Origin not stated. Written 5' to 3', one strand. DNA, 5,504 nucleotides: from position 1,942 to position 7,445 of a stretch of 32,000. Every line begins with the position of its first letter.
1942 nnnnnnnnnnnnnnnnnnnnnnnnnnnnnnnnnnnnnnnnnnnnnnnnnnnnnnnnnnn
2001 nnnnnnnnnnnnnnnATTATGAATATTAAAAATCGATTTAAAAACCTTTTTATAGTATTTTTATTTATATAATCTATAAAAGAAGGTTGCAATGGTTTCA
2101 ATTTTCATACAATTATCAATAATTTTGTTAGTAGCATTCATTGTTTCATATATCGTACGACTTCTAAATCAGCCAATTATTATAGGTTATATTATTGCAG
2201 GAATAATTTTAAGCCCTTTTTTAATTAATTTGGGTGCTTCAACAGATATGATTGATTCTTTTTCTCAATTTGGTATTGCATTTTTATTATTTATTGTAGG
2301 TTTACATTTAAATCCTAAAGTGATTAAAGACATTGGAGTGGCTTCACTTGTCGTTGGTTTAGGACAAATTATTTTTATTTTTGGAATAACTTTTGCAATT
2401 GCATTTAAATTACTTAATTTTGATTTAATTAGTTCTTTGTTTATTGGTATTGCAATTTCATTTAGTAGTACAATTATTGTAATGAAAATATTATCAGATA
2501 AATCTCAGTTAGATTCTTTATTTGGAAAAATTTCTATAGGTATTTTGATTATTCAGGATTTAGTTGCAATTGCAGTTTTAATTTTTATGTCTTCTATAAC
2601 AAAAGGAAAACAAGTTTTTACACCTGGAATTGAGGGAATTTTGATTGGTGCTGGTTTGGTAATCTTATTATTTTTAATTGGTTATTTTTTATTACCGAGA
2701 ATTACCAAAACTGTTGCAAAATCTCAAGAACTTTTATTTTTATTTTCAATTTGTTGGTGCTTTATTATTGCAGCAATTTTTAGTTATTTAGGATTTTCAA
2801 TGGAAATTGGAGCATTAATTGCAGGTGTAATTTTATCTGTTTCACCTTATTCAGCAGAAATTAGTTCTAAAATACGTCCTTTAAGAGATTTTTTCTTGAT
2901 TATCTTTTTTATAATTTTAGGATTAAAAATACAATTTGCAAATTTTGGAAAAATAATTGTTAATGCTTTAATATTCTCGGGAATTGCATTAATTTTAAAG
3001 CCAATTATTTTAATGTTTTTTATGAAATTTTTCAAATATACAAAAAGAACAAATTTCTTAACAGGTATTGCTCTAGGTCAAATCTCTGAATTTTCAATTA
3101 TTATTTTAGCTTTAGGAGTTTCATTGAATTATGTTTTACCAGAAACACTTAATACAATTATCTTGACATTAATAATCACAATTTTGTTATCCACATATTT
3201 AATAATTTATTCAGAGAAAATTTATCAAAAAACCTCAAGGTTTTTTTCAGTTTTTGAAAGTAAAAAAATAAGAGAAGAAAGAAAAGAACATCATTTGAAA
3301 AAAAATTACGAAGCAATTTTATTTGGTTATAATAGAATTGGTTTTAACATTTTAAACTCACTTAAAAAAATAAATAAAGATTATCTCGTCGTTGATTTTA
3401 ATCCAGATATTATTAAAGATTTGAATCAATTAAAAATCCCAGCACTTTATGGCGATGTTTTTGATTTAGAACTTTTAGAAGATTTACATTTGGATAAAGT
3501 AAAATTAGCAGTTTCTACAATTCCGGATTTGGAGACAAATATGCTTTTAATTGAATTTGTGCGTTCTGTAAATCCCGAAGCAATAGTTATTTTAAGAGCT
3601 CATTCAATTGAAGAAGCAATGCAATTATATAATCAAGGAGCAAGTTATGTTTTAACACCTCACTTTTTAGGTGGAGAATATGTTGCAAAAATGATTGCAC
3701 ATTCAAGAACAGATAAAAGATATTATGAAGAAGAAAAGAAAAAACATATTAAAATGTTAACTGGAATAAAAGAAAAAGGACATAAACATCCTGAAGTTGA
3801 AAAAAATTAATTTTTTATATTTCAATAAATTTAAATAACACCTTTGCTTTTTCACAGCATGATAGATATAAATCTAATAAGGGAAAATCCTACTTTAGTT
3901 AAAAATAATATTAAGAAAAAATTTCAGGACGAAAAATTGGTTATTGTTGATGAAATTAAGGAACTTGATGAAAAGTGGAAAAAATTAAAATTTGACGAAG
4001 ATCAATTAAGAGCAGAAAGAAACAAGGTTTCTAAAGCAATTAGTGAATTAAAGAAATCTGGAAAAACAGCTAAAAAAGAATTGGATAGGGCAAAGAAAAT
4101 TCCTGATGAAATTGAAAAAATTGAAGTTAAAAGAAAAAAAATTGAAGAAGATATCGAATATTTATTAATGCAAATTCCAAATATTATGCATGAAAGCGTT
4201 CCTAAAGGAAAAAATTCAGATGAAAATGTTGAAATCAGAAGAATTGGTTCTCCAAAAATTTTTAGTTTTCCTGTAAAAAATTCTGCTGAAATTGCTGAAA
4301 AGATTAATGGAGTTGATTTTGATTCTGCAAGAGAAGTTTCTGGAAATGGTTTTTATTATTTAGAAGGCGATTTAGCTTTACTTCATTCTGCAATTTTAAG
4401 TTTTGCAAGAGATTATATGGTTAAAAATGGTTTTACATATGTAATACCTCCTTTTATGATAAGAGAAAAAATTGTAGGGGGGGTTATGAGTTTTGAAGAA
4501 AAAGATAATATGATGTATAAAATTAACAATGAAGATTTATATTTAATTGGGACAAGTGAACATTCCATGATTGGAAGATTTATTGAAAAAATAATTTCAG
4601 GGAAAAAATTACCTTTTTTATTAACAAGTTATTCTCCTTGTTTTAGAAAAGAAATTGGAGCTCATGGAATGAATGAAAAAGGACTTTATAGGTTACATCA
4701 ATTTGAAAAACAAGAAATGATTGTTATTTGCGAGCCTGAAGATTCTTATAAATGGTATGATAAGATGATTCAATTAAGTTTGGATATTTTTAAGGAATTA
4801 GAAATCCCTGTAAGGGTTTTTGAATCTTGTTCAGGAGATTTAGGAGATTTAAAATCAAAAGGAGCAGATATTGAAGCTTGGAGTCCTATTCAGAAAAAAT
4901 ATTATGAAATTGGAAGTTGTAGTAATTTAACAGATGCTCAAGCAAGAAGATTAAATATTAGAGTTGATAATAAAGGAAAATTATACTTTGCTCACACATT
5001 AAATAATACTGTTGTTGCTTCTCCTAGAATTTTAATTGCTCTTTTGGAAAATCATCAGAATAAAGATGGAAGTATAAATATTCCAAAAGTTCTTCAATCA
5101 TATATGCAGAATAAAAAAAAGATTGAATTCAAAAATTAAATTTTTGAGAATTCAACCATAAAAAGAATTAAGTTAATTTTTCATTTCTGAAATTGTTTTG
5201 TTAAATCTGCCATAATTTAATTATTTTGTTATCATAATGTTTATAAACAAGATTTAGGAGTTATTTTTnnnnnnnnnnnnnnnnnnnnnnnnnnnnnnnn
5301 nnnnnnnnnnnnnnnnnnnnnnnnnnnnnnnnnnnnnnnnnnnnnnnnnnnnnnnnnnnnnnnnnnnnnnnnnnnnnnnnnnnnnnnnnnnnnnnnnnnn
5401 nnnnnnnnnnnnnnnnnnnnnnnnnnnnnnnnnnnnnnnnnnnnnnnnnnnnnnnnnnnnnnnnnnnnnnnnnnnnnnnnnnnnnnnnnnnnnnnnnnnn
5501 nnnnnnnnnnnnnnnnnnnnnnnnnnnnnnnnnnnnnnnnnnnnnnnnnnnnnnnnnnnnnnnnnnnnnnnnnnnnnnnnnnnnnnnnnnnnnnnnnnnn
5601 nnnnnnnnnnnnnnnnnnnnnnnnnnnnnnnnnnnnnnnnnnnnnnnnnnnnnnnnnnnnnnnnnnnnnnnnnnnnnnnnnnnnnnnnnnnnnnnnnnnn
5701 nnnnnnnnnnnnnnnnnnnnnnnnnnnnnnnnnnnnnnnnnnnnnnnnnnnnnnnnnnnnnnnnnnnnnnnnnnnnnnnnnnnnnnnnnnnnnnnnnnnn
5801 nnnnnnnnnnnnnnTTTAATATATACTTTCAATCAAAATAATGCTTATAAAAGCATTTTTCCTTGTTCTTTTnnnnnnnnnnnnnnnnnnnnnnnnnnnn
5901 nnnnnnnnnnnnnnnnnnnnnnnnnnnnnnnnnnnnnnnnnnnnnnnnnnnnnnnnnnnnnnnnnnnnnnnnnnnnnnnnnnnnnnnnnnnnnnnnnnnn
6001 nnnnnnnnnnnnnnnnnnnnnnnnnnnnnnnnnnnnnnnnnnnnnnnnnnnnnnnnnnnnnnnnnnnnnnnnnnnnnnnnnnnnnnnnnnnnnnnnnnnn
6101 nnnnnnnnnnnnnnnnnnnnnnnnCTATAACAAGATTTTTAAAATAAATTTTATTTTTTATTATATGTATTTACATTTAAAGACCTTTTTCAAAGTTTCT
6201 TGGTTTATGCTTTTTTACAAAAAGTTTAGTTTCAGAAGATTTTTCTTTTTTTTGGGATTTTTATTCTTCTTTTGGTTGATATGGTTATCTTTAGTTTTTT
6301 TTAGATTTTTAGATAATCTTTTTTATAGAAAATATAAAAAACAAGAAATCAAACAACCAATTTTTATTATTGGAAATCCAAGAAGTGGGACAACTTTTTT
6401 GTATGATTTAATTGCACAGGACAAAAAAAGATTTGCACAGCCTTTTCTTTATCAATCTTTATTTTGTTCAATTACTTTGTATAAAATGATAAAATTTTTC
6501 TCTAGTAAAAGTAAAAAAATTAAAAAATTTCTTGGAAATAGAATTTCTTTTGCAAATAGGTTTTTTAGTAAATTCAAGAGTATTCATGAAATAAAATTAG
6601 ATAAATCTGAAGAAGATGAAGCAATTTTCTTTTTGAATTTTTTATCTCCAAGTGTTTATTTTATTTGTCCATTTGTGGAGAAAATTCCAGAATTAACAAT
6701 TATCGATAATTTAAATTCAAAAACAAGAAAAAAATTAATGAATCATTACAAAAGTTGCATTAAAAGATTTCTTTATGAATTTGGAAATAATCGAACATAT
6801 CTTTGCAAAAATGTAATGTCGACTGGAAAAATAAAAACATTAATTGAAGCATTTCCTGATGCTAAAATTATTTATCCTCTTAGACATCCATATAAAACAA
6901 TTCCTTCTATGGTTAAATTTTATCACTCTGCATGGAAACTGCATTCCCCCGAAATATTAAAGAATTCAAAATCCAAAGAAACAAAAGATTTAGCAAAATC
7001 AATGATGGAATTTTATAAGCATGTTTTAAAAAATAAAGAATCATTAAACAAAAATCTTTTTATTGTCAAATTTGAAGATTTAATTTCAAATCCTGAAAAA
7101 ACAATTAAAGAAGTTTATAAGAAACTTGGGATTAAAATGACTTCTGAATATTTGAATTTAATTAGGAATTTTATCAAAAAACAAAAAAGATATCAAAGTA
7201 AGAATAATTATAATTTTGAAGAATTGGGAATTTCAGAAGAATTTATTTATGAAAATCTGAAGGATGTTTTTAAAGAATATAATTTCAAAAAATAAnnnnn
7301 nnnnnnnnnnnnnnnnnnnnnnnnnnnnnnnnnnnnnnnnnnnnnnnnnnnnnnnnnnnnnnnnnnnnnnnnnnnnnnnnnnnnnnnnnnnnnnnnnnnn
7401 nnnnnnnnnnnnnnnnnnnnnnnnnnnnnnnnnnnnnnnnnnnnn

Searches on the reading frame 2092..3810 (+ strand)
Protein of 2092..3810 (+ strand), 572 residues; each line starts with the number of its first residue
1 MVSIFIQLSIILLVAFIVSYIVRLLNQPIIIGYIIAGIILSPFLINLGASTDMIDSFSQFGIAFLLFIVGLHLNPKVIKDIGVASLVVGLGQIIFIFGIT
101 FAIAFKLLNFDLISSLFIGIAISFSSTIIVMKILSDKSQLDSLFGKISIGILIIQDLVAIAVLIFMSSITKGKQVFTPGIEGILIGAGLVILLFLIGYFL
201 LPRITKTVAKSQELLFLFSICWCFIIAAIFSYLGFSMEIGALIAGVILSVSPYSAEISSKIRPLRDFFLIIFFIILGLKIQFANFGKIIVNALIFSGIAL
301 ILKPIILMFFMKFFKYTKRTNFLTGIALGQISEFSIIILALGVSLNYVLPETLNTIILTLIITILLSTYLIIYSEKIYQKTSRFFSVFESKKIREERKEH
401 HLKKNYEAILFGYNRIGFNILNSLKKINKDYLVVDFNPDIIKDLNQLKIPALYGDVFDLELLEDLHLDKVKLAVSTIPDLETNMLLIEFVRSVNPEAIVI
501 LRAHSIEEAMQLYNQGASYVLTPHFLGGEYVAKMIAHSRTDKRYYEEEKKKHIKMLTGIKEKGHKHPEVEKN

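Call 10: search_protein_families(library=pfam, proteins=[window:2092-3810:+], max_evalue=0.01)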
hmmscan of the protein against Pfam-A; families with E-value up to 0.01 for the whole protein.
window:2092-3810:+ (572 aa): 2 families
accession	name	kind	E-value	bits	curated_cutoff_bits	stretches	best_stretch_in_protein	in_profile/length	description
PF00999.27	Na_H_Exchanger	-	1.4e-56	192.4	26.2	1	13-369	2-372/375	Sodium/hydrogen exchanger, transmembrane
PF02254.24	TrkA_N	-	8.7e-23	81.3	23.8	1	409-523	2-116/116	TrkA-N domain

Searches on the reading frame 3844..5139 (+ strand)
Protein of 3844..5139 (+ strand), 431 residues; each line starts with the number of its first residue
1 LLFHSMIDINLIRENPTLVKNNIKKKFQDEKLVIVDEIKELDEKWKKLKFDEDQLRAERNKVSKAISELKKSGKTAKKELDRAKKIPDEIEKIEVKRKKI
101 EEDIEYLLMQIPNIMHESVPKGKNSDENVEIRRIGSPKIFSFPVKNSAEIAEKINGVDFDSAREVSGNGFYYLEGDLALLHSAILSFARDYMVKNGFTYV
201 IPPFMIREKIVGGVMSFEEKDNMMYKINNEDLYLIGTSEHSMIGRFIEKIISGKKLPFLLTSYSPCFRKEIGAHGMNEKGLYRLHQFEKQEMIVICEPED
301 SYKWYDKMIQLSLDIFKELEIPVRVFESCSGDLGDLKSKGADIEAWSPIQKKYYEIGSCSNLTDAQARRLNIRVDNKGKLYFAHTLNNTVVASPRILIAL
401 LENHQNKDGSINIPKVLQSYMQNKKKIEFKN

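Call 10: search_protein_families(library=pfam, proteins=[window:3844-5139:+], max_evalue=0.01)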
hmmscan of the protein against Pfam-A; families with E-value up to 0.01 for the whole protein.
window:3844-5139:+ (431 aa): 2 families
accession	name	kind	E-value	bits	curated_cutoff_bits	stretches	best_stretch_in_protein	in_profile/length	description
PF00587.30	tRNA-synt_2b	-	3.9e-33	115.5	29.3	1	228-404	7-179/179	tRNA synthetase class II core domain (G, H, P, S and T)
PF02403.27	Seryl_tRNA_N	-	1.5e-26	93.2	28.2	1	6-114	1-107/108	Seryl-tRNA synthetase N-terminal domain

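Call 16: find_related_loci(query=window:3844-5139:+, collection=genome_contigs, flank=10000)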
Query window:3844-5139:+ (431 aa) in genome_contigs; peptide patterns used: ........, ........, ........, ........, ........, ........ (x = any residue, [..] = any of these).
599 stretches matched a pattern (row limit reached: there are more); 580 encode a relative of the query (tblastn E <= 1e-3); the best 80 are kept; 80 distinct loci.
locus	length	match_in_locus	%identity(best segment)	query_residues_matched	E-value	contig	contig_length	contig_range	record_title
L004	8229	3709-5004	68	1-430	0e+0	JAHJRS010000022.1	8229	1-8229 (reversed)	MAG: Nanoarchaeota archaeon isolate OS_PC_MetaG.mb.161 OS_PC_MetaG.mb.161_k141_174627, whole genome shotgun sequence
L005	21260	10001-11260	68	6-427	0e+0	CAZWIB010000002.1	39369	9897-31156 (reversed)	MAG TPA_asm: Candidatus Woesearchaeota archaeon isolate binchicken_co275_507 genome assembly, contig: NODE_1014_length_3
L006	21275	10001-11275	66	6-428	0e+0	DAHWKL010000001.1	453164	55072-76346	MAG TPA_asm: archaeon isolate clean1337 NODE_1_length_453164_cov_5.171199, whole genome shotgun sequence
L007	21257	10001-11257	62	2-420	1e-179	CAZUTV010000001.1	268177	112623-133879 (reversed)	MAG TPA_asm: Candidatus Woesearchaeota archaeon isolate binchicken_co274_125 genome assembly, contig: NODE_47_length_268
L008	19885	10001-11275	61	6-428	5e-175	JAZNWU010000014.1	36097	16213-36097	MAG: Candidatus Fimenecus sp. isolate T1900044782_TS20190248.MAGScoT_cleanbin_000028 SGB_2577_k141_2846429, whole genome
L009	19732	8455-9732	61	5-428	1e-174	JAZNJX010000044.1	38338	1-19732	MAG: Candidatus Fimenecus sp. isolate T1900044678_TS20190144.MAGScoT_cleanbin_000064 SGB_1658_k141_1561520, whole genome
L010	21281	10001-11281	61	4-428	2e-174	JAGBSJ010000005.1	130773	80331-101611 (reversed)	MAG: Clostridia bacterium isolate RGIG9403 Yak_Cecum-1__c78114, whole genome shotgun sequence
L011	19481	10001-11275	61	6-428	3e-174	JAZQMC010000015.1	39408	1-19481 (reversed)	MAG: Candidatus Fimenecus sp. isolate T1900044607_TS20190073.MAGScoT_cleanbin_000013 SGB_760_k141_2617775, whole genome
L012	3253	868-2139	61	6-427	0e+0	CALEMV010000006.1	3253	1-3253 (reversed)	MAG TPA_asm: uncultured Solobacterium sp. isolate SRR1952597_bin.62_CONCOCT_v1.1_MAG genome assembly, contig: ERZ1033937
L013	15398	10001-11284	59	6-431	6e-173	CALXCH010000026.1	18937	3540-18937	MAG: uncultured Clostridia bacterium isolate BRZ_LP__bin76 genome assembly, contig: BRZ_LP__NODE_2733_length_18937_cov_7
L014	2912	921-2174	63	6-421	0e+0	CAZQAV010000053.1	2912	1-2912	MAG TPA_asm: Candidatus Woesearchaeota archaeon isolate SRP077602_co2_334 genome assembly, contig: NODE_52457_length_291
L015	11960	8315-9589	61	6-428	7e-173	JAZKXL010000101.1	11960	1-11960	MAG: Candidatus Fimenecus sp. isolate T1900045118_TC20190112.MAGScoT_cleanbin_000049 SGB_4822_k141_1859315, whole genome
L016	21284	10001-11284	60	5-430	1e-172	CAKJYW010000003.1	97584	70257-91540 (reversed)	Bacilli bacterium isolate MAG-R001 genome assembly, contig: k141_151112, whole genome shotgun sequence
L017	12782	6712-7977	59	6-425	4e-172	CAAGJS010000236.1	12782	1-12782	MAG TPA_asm: Erysipelotrichaceae bacterium, isolate HGM09831, WGS project CAAGJS010000000 data, contig: SRS476292_32_k11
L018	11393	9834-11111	61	5-427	7e-172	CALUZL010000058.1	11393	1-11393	MAG: uncultured Erysipelotrichaceae bacterium isolate E27__bin313 genome assembly, contig: E27__k127_370583, whole genom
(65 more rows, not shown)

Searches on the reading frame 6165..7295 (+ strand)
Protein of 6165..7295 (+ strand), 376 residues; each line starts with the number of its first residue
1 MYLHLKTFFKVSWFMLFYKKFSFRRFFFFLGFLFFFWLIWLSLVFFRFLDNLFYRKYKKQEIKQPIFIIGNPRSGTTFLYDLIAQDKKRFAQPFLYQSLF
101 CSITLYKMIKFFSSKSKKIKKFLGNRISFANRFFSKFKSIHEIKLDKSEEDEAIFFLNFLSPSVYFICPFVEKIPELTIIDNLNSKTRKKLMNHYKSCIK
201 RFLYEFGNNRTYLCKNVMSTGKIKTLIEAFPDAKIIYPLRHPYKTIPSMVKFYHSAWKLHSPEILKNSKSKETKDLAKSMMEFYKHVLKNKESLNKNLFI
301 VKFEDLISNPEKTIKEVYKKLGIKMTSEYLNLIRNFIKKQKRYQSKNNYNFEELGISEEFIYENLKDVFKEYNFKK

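Call 10: search_protein_families(library=pfam, proteins=[window:6165-7295:+], max_evalue=0.01)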
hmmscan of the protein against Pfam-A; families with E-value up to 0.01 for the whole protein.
window:6165-7295:+ (376 aa): 4 families
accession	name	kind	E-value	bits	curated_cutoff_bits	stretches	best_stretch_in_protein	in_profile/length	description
PF13469.12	Sulfotransfer_3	-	4.7e-27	96.1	27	1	65-326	1-215/216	Sulfotransferase family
PF00685.33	Sulfotransfer_1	-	1.8e-14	54.2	22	1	64-350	2-209/255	Sulfotransferase domain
PF17784.7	Sulfotransfer_4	-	4.9e-05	23.7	22.8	1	223-293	81-154/215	Sulfotransferase domain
PF24718.1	HTH_73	-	0.0047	17.2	27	0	273-325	2-52/71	HTH-like domain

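Call 13: find_encoding_contigs(protein=window:6165-7295:+, flank=10000, max_places=6)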
Protein window:6165-7295:+ (376 aa): 4 contigs read that carry it; 2 places shown.
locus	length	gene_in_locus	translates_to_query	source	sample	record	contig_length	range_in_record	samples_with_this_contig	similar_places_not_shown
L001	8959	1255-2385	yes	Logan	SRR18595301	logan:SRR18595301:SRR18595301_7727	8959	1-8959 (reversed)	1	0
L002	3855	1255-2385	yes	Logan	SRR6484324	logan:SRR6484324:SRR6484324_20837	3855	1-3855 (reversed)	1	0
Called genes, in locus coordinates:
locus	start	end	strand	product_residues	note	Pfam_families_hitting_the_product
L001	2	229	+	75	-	?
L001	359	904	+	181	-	-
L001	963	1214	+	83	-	-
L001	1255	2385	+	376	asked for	PF00685:Sulfotransfer_1, PF13469:Sulfotransfer_3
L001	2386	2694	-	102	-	-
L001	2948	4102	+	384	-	PF00589:Phage_integrase (weak)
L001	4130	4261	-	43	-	-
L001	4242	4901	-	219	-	PF01170:UPF0020 (faint), PF09445:Methyltransf_15 (faint), PF01555:N6_N4_Mtase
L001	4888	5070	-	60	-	-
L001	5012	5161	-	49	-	-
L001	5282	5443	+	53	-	-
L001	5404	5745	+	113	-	PF04956:TrbC, PF18895:T4SS_pilin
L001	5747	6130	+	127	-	-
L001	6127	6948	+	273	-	PF18895:T4SS_pilin (weak)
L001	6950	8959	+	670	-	?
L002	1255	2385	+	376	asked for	PF00685:Sulfotransfer_1, PF13469:Sulfotransfer_3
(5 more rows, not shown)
